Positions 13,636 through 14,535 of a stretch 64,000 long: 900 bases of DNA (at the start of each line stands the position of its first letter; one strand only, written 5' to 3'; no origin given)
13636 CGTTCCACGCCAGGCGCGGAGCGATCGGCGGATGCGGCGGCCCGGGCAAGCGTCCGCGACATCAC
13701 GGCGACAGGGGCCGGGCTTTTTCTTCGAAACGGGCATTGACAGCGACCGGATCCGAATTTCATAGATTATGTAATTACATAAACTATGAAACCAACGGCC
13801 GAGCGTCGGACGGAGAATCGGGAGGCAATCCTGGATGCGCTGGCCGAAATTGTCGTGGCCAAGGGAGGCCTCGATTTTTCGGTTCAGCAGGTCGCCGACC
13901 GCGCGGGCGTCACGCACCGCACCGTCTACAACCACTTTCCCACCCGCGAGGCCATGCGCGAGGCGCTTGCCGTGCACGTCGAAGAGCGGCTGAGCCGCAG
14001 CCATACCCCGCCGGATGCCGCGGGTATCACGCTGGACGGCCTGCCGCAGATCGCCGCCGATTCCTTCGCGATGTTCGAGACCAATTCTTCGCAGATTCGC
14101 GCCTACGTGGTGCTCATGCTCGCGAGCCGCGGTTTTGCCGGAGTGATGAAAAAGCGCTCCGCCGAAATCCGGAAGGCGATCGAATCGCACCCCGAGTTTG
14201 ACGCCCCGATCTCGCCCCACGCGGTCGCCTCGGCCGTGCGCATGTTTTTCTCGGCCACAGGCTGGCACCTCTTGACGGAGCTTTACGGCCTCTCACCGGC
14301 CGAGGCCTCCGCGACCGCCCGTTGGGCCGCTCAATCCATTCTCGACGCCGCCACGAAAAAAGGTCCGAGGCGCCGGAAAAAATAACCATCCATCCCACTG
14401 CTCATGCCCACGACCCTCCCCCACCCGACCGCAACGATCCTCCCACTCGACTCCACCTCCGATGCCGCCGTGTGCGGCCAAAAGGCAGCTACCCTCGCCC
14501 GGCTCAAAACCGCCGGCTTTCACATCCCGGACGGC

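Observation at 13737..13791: AT-rich 34-bp palindromic operator overlapping the TetR start codon, in a divergent promoter shared with the TBDR-dehydrogenase operon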

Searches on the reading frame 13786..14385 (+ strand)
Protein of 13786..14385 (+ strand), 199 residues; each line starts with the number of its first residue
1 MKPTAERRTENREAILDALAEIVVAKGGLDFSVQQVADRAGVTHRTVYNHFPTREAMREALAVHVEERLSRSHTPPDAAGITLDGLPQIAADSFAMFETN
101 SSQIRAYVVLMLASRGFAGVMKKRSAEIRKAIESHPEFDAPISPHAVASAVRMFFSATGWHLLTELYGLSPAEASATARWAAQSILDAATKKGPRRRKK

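Call 7: search_protein_families(library=pfam, proteins=[window:13786-14385:+])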
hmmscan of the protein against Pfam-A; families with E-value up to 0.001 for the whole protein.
window:13786-14385:+ (199 aa): 1 family
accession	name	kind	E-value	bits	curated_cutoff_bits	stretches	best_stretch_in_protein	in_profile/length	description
PF00440.29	TetR_N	-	1.3e-09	38.1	24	1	15-61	1-47/47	Bacterial regulatory proteins, tetR family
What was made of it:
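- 13786..14385 (+): TetR-family regulator gene (199 aa), the presumed binder of O1 and O2. Pfam TetR_N scores 38.1 bits against a cut-off of 24, at residues 15-61 (call 7).
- On TetR-family transcriptional regulators (protein at 13786-14385): 38.1 bits against a cut-off of 24, at residues 15-61 (call 7).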

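Call 11: find_encoding_contigs(protein=window:13786-14385:+, flank=6000, max_places=8)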
Protein window:13786-14385:+ (199 aa): 17 contigs read that carry it; 8 places shown.
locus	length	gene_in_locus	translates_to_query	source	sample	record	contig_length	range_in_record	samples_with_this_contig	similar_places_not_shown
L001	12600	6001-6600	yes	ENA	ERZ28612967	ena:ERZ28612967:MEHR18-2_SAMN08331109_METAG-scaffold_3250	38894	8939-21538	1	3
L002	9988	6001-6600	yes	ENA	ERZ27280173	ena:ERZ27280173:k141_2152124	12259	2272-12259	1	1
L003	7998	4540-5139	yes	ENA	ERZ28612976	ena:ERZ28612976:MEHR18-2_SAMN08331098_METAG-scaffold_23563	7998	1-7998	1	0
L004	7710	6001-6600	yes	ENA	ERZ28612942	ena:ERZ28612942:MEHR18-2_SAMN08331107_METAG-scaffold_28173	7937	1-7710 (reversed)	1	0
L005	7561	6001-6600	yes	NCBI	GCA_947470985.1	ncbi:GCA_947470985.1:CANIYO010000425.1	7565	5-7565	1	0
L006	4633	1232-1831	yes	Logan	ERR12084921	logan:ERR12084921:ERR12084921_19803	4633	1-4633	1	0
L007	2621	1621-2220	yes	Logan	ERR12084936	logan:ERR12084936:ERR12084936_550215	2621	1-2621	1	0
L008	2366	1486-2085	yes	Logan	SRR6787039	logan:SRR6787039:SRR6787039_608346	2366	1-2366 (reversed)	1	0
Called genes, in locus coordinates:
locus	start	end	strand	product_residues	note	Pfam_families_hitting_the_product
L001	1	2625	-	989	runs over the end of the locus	PF23500:DUF7133, PF00034:Cytochrom_C, PF13442:Cytochrome_CBB3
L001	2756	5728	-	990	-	PF13620:CarboxypepD_reg, PF13715:CarbopepD_reg_2, PF07715:Plug, PF00593:TonB_dep_Rec_b-barrel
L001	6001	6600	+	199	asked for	PF00440:TetR_N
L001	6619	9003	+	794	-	PF01326:PPDK_N, PF27448:Rph_4th (weak), PF00391:PEP-utilizers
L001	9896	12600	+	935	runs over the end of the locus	PF03445:DUF294 (weak), PF08335:GlnD_UR_UTase, PF27444:GlnD_3rd, PF24931:ACT_ACR9_3rd (faint), PF01842:ACT (faint)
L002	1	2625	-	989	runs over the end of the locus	PF23500:DUF7133, PF00034:Cytochrom_C, PF13442:Cytochrome_CBB3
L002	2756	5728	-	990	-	PF13620:CarboxypepD_reg, PF13715:CarbopepD_reg_2, PF07715:Plug, PF00593:TonB_dep_Rec_b-barrel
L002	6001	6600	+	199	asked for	PF00440:TetR_N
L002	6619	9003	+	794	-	PF01326:PPDK_N, PF27448:Rph_4th (weak), PF00391:PEP-utilizers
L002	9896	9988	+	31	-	?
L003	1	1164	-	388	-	?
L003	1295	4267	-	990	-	PF13620:CarboxypepD_reg, PF13715:CarbopepD_reg_2, PF07715:Plug, PF00593:TonB_dep_Rec_b-barrel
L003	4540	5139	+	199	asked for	PF00440:TetR_N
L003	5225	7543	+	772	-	PF01326:PPDK_N, PF27448:Rph_4th (weak), PF00391:PEP-utilizers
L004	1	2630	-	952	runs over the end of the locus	?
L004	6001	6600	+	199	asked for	PF00440:TetR_N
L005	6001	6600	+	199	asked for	PF00440:TetR_N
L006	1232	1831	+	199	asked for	PF00440:TetR_N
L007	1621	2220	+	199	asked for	PF00440:TetR_N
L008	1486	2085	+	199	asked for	PF00440:TetR_N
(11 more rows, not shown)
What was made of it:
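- On Rifamycin-inactivating phosphotransferase Rph (gene at 14404-16788): A weak Rph_4th hit is recorded (call 11).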

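Call 12: find_homologous_proteins(query=window:13786-14385:+)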
Query window:13786-14385:+ (199 aa): 487 proteins with E <= 0.001 among 1629 candidates; the best 120 are listed.
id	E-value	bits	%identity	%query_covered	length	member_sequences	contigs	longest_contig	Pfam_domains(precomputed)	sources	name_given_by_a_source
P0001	3.7e-106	371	87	100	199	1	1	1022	PF00440.30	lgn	-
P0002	8.7e-105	366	95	88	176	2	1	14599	PF00440.30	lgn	-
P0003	1.4e-87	310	71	100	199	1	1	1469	PF00440.30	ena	-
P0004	8.3e-85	301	70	98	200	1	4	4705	PF00440.30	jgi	jgi:AcrR family transcriptional regulator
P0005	3.0e-76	273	66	100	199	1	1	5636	PF00440.30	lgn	-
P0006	5.0e-71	256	65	95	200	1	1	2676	PF00440.30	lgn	-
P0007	6.1e-71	256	63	100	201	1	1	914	PF00440.30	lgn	-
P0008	1.3e-70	255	64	99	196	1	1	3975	PF00440.30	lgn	-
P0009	2.8e-70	254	63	100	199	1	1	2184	PF00440.30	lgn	-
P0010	6.5e-70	253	61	97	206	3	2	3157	PF00440.30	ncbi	-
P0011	2.5e-69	251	62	100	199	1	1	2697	PF00440.30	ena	-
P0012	3.0e-69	251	62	100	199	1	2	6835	PF00440.30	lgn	-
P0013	1.8e-64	235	60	96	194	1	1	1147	PF00440.30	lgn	-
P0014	2.9e-64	234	59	96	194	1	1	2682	PF00440.30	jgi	jgi:AcrR family transcriptional regulator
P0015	1.1e-62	229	58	96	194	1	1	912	PF00440.30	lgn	-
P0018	1.8e-56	209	56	95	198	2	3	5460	PF12840.14,PF00440.30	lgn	-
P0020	2.3e-54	202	53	94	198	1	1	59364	PF00440.30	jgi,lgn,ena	-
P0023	6.0e-53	198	53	96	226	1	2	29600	PF00440.30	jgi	jgi:AcrR family transcriptional regulator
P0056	9.2e-50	187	51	98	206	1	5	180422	PF12840.14,PF00440.30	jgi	jgi:AcrR family transcriptional regulator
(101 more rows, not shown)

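Call 15: find_related_loci(query=A1, collection=genome_contigs, flank=4000)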
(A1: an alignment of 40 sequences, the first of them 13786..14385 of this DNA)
Query A1 (199 aa) in genome_contigs; peptide patterns used: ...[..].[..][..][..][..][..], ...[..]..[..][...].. (x = any residue, [..] = any of these).
74 stretches matched a pattern; 17 encode a relative of the query (tblastn E <= 1e-3); 17 distinct loci.
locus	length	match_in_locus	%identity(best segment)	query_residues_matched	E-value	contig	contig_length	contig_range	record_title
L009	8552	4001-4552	43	8-192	1e-45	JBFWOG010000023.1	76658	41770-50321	MAG: Vicinamibacterales bacterium isolate CA_2019_TPBF_130 NODE_2658_length_76658_cov_53.520221_TPBF, whole genome shotg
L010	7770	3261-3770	47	1-170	5e-45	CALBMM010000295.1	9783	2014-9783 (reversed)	MAG TPA_asm: uncultured proteobacterium isolate SRR6227243_bin.109_CONCOCT_v1.1_MAG genome assembly, contig: ERZ795105.6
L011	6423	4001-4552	44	8-192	1e-44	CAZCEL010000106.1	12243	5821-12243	MAG TPA_asm: uncultured Bifidobacteriaceae bacterium isolate binchicken_co21_238 genome assembly, contig: NODE_3864_leng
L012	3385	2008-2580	42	1-191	2e-44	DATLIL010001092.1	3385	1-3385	MAG TPA_asm: Polyangiaceae bacterium isolate SMAG_U13667 k141_1897551, whole genome shotgun sequence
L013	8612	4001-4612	41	8-198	4e-43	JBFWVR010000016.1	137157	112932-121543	MAG: Vicinamibacterales bacterium isolate CA_2019_TPBF_99 NODE_1174_length_137157_cov_14.126082_TPBF, whole genome shotg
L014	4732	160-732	42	1-191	8e-43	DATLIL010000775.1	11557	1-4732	MAG TPA_asm: Polyangiaceae bacterium isolate SMAG_U13667 k141_1352238, whole genome shotgun sequence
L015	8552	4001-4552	45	8-192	2e-41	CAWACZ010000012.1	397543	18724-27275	MAG: uncultured Acidobacteriota bacterium isolate MFD00962.bin.1.10 genome assembly, contig: contig_79537, whole genome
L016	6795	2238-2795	43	8-194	1e-41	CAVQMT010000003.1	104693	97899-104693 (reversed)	MAG: uncultured Acidobacteriota bacterium isolate MFD00072.bin.2.96 genome assembly, contig: contig_11353, whole genome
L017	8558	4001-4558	45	1-187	1e-41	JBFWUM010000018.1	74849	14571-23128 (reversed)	MAG: Vicinamibacterales bacterium isolate CA_2019_TPBF_70 NODE_2737_length_74849_cov_17.037740_TPBF, whole genome shotgu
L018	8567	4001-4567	44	1-188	1e-45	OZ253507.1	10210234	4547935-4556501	MAG: Candidatus Marinacidobacterales bacterium isolate be89a19c-e000-4bee-9fbc-49585ca06e7f genome assembly, chromosome:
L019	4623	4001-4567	42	8-197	3e-41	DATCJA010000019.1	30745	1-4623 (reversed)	MAG TPA_asm: Vicinamibacterales bacterium isolate SMAG_U7873 k141_1085967, whole genome shotgun sequence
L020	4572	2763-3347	41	2-197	5e-41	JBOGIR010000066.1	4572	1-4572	MAG: Vicinamibacterales bacterium isolate M3-S_metawrap_bin.60 k127_3689927, whole genome shotgun sequence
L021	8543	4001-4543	44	8-189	5e-40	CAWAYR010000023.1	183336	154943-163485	MAG: uncultured Acidobacteriota bacterium isolate MFD05567.bin.3.64 genome assembly, contig: contig_61080, whole genome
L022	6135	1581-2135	42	8-192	2e-39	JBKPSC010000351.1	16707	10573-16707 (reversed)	MAG: Acidobacteriota bacterium isolate GS_EKS_MAG_00032 GS_EKS_000000615186, whole genome shotgun sequence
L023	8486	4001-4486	46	10-170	1e-38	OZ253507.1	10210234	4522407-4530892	MAG: Candidatus Marinacidobacterales bacterium isolate be89a19c-e000-4bee-9fbc-49585ca06e7f genome assembly, chromosome:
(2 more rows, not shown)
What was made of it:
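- Tried and rejected: Acidobacteriota is inferred from the named MAGs that carry homologues (call 15).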

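Call 20: find_encoding_contigs(protein=P0004, flank=3500, max_places=2)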
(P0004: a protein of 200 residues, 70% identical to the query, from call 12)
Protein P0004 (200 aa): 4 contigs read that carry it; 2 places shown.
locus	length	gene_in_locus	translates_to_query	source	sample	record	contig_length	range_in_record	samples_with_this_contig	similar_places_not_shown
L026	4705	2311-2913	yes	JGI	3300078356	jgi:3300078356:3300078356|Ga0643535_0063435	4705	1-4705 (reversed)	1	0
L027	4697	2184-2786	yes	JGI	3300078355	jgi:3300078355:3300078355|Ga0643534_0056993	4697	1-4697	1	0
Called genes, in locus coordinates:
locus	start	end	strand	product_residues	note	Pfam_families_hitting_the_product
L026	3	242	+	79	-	?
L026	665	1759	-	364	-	PF04734:Ceramidase_alk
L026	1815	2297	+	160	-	PF01272:GreA_GreB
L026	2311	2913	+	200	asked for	PF00440:TetR_N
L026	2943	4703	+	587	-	?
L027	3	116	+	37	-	?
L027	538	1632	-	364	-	PF04734:Ceramidase_alk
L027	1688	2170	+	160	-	PF01272:GreA_GreB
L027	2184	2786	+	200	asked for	PF00440:TetR_N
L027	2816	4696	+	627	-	?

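Call 21: find_encoding_contigs(protein=P0005, flank=3500, max_places=2)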
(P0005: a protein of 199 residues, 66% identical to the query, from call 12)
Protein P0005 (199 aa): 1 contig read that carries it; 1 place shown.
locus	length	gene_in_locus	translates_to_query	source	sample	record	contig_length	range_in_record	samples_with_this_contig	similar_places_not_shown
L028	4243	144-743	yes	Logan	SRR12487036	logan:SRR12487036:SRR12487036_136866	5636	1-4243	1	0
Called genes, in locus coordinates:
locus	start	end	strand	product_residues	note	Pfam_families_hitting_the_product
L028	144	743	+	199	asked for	PF00440:TetR_N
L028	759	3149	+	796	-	PF01326:PPDK_N, PF00391:PEP-utilizers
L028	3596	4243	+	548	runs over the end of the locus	PF04542:Sigma70_r2 (weak), PF04545:Sigma70_r4, PF08281:Sigma70_r4_2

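Call 22: find_encoding_contigs(protein=P0012, flank=3500, max_places=2)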
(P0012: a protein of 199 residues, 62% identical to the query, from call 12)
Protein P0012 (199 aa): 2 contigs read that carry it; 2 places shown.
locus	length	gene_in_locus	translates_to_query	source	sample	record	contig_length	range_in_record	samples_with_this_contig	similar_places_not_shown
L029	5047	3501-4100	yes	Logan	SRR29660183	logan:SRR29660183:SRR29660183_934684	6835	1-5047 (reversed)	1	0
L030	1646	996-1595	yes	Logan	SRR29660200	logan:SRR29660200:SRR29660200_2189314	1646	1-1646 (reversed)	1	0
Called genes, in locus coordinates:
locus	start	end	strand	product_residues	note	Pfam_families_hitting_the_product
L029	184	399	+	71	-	-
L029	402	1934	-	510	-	PF07399:Na_H_antiport_3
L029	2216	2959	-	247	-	PF00462:Glutaredoxin, PF07291:MauE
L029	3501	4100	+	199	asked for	PF00440:TetR_N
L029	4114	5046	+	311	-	?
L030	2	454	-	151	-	?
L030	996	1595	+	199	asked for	PF00440:TetR_N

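Call 23: find_encoding_contigs(protein=P0018, flank=3500, max_places=2)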
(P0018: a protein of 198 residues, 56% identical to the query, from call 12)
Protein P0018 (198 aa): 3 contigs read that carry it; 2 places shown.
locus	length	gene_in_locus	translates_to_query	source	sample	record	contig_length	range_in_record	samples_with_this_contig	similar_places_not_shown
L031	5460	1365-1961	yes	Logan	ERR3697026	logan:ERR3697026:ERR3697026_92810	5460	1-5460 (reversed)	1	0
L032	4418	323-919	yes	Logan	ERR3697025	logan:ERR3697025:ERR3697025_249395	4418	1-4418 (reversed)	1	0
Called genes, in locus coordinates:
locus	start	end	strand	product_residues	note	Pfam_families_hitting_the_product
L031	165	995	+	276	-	-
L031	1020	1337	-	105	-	-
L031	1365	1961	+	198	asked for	PF12840:HTH_20 (faint), PF00440:TetR_N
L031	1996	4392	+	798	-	PF01326:PPDK_N, PF00391:PEP-utilizers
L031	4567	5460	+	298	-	?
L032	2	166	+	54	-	?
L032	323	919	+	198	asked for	PF12840:HTH_20 (faint), PF00440:TetR_N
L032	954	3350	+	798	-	PF01326:PPDK_N, PF00391:PEP-utilizers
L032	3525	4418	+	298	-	?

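Call 24: find_encoding_contigs(protein=P0020, flank=3500, max_places=1)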
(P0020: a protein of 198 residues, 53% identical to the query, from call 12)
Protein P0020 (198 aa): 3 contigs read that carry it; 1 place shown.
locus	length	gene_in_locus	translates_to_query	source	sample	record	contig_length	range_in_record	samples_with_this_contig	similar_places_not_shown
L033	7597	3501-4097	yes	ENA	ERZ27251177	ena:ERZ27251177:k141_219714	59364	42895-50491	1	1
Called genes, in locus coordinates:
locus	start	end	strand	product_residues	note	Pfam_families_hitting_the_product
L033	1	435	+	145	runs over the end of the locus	-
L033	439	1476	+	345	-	PF01435:Peptidase_M48 (faint), PF10463:Peptidase_U49 (weak)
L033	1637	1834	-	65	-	-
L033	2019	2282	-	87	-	-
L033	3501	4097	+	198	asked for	PF00440:TetR_N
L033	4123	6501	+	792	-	PF01326:PPDK_N, PF27448:Rph_4th (weak), PF00391:PEP-utilizers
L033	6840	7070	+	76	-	-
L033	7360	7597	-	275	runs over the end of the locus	-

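Call 25: find_encoding_contigs(protein=P0023, flank=3500, max_places=1)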
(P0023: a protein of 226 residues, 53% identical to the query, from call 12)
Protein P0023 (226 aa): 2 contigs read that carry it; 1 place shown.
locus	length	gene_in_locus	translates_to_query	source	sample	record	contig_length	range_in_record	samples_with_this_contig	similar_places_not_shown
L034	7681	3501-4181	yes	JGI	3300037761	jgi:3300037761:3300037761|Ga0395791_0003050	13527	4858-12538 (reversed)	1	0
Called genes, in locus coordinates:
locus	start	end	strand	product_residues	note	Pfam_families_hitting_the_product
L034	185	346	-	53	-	-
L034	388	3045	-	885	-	PF12704:MacB_PCD, PF02687:FtsX, PF12704:MacB_PCD, PF02687:FtsX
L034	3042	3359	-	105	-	PF03551:PadR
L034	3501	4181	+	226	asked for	PF00440:TetR_N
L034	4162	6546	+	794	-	PF01326:PPDK_N, PF00391:PEP-utilizers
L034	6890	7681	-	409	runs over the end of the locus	-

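Call 26: find_encoding_contigs(protein=P0056, flank=3500, max_places=1)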
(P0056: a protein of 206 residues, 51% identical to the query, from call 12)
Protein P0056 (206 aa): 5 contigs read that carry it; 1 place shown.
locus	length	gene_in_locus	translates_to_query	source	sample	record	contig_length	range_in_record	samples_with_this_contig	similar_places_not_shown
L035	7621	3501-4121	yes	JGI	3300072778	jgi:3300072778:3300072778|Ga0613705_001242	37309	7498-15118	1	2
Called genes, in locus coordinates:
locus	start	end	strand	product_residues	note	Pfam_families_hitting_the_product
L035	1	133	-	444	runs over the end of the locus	PF03600:CitMHS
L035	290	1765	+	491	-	PF04773:FecR (weak), PF13176:TPR_7 (faint), PF07719:TPR_2 (faint), PF13181:TPR_8 (faint), PF13374:TPR_10 (faint), PF13424:TPR_12, PF13424:TPR_12, PF00515:TPR_1 (weak), +1 more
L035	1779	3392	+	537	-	PF01582:TIR (weak), PF13676:TIR_2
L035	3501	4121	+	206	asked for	PF12840:HTH_20 (faint), PF00440:TetR_N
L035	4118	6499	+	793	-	PF01326:PPDK_N, PF00391:PEP-utilizers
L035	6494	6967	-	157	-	PF10604:Polyketide_cyc2, PF06240:COXG (weak), PF03364:Polyketide_cyc (weak), PF08327:AHSA1 (weak)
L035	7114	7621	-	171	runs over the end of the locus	PF12802:MarR_2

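Call 27: find_encoding_contigs(protein=P0014, flank=3500, max_places=1)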
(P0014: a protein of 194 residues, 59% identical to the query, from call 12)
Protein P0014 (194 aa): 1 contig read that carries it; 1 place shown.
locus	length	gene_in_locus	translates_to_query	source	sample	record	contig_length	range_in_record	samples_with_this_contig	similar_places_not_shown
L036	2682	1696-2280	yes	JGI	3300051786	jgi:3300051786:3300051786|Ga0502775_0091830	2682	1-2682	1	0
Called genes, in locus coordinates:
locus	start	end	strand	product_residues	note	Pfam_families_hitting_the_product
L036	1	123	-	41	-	?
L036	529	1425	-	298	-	PF00903:Glyoxalase, PF18029:Glyoxalase_6 (faint), PF00903:Glyoxalase, PF13669:Glyoxalase_4 (weak)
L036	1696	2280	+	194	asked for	PF00440:TetR_N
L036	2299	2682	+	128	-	?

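Call 30: search_solved_structures(query=window:13786-14385:+, max_evalue=0.01)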
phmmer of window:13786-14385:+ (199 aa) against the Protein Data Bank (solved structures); distinct sequences matched with E-value up to 0.01: 85 (the best 60 are shown).
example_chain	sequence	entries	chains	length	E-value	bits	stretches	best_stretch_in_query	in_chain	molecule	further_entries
6srn_A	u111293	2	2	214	1.7e-07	34.7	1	3-71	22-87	TetR family transcriptional regulator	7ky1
5e57_A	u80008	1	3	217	5.9e-07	33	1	11-133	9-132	Transcription regulator AmtR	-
2q24_A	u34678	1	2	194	6.9e-06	29.5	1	8-64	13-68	Putative tetR family transcriptional regulator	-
4gct_A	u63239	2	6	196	8.9e-06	29.1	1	7-86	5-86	Nucleoid occlusion factor SlmA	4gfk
5haw_A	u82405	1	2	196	1.1e-05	28.8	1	8-86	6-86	Nucleoid occlusion factor SlmA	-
5ovy_B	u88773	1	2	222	2e-05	28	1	6-70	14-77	Putative transcriptional regulator, TetR family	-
5d1w_A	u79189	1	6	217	2.4e-05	27.7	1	8-78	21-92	Rv3249c transcriptional regulator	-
9b7y_A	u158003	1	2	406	2.8e-05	27.5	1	3-65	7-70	Transcriptional repressor Mce3R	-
2qwt_A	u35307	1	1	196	3.8e-05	27.1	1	7-64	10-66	Transcriptional regulator, TetR family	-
2rek_A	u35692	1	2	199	5.3e-05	26.6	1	10-62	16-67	Putative tetR-family transcriptional regulator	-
3ppb_A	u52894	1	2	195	7.4e-05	26.1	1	5-69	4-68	putative tetR family transcription regulator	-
5dy1_A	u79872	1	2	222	8.4e-05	26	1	10-57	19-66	TetR family transcriptional regulator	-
5dy0_A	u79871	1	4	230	8.5e-05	25.9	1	10-57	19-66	TetR family transcriptional regulator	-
5mqq_A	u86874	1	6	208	9.8e-05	25.7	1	11-58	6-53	AmtR protein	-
5dxz_A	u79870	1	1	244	0.00011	25.6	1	10-57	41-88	TetR family transcriptional regulator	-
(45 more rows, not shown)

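Call 31: search_protein_families(library=ncbifam, proteins=[window:13786-14385:+], max_evalue=0.001)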
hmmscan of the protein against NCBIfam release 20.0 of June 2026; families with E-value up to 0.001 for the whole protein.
window:13786-14385:+ (199 aa): 10 families
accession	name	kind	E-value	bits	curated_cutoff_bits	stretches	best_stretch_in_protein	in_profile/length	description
NF050111.1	TransRegSACE7040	equivalog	2.1e-07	31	250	1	11-72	2-63/186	SACE_7040 family transcriptional regulator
NF041196.1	ScbR_bind_reg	equivalog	3e-07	30.8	150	1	6-98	2-95/191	ScbR family autoregulator-binding transcription factor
NF007015.0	PRK09480.1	equivalog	4.7e-06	26.3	120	1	4-69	4-69/197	nucleoid occlusion factor SlmA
NF053731.1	TransRegFasRMycb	equivalog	1.3e-05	25.1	330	1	8-70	9-72/199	HTH-type transcriptional activator FasR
NF051852.1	efflux_TF_MtrR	exception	5.9e-05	22.9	280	1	4-72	4-72/205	multidrug efflux system transcriptional repressor MtrR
NF007949.0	PRK10668.1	equivalog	0.00013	21.5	271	1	4-66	5-67/216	multidrug efflux transporter transcriptional repressor AcrR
NF033703.1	transcr_KstR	equivalog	0.00017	21.2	280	1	8-69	5-70/185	cholesterol catabolism transcriptional regulator KstR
TIGR03968.1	mycofact_TetR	equivalog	0.00027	20.6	224.9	1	5-56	4-55/190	mycofactocin system transcriptional regulator MftR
NF011572.0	PRK14996.1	equivalog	0.00028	20.8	144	1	8-74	6-72/192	TetR family transcriptional regulator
TIGR03384.1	betaine_BetI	equivalog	0.00041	20.1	201.3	1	9-108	7-107/189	choline-binding transcriptional repressor BetI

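Call 46: find_encoding_contigs(protein=P0002, flank=4000, max_places=1)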
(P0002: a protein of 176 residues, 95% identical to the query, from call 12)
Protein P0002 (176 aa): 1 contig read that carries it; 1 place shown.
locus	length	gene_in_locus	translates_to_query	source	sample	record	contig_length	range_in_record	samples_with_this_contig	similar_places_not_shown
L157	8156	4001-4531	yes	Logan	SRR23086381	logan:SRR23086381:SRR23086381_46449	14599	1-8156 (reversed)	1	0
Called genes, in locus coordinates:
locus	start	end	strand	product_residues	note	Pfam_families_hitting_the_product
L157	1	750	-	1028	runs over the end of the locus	PF23500:DUF7133, PF00034:Cytochrom_C, PF13442:Cytochrome_CBB3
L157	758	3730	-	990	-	PF13620:CarboxypepD_reg, PF13715:CarbopepD_reg_2, PF07715:Plug, PF00593:TonB_dep_Rec_b-barrel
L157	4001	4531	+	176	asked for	PF00440:TetR_N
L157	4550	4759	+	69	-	-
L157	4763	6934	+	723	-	PF01326:PPDK_N, PF27448:Rph_4th, PF00391:PEP-utilizers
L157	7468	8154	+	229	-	?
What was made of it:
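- The linkage is kept in a relative with 95% protein identity (call 46).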

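Call 47: find_encoding_contigs(protein=P0003, flank=4000, max_places=1)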
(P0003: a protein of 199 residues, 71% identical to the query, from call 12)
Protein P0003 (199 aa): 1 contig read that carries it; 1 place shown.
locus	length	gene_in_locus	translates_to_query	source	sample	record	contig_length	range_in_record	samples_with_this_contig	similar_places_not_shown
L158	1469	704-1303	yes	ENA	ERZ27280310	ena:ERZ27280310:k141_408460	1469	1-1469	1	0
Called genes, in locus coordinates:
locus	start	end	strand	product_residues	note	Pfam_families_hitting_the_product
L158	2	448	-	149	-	?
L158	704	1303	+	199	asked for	PF00440:TetR_N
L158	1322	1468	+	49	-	?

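Call 56: predict_structure(alignment_id=A1)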
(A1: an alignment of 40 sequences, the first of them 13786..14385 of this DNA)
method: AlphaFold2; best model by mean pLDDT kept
length: 199 residues; sequences in the alignment: 40
mean_pLDDT: 86.3   pTM: 0.76
mean pLDDT of the five models: 86.3, 85.8, 85.7, 83.9, 83.6
residues with pLDDT >= 90: 99; 70-90: 81; 50-70: 16; < 50: 3
segments of 3 or more residues with pLDDT < 50: 197-199
pLDDT, mean of each block of 10 residues (from residue 1): 78 94 85 94 96 88 81 81 90 90 85 67 84 91 93 90 95 95 93 54
secondary structure, 60 per line:
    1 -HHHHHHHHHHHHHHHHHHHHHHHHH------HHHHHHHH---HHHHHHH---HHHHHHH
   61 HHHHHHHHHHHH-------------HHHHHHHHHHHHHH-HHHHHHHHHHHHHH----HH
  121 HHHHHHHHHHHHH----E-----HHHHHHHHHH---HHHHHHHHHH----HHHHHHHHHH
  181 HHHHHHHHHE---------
elements in order: H2-26 H33-40 H44-50 H54-72 H86-99 H101-114 H119-133 H144-153 H157-166 H171-189
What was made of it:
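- On TetR-family transcriptional regulators (protein at 13786-14385): The AlphaFold2 model has pLDDT 86 and 10 helices (call 56).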
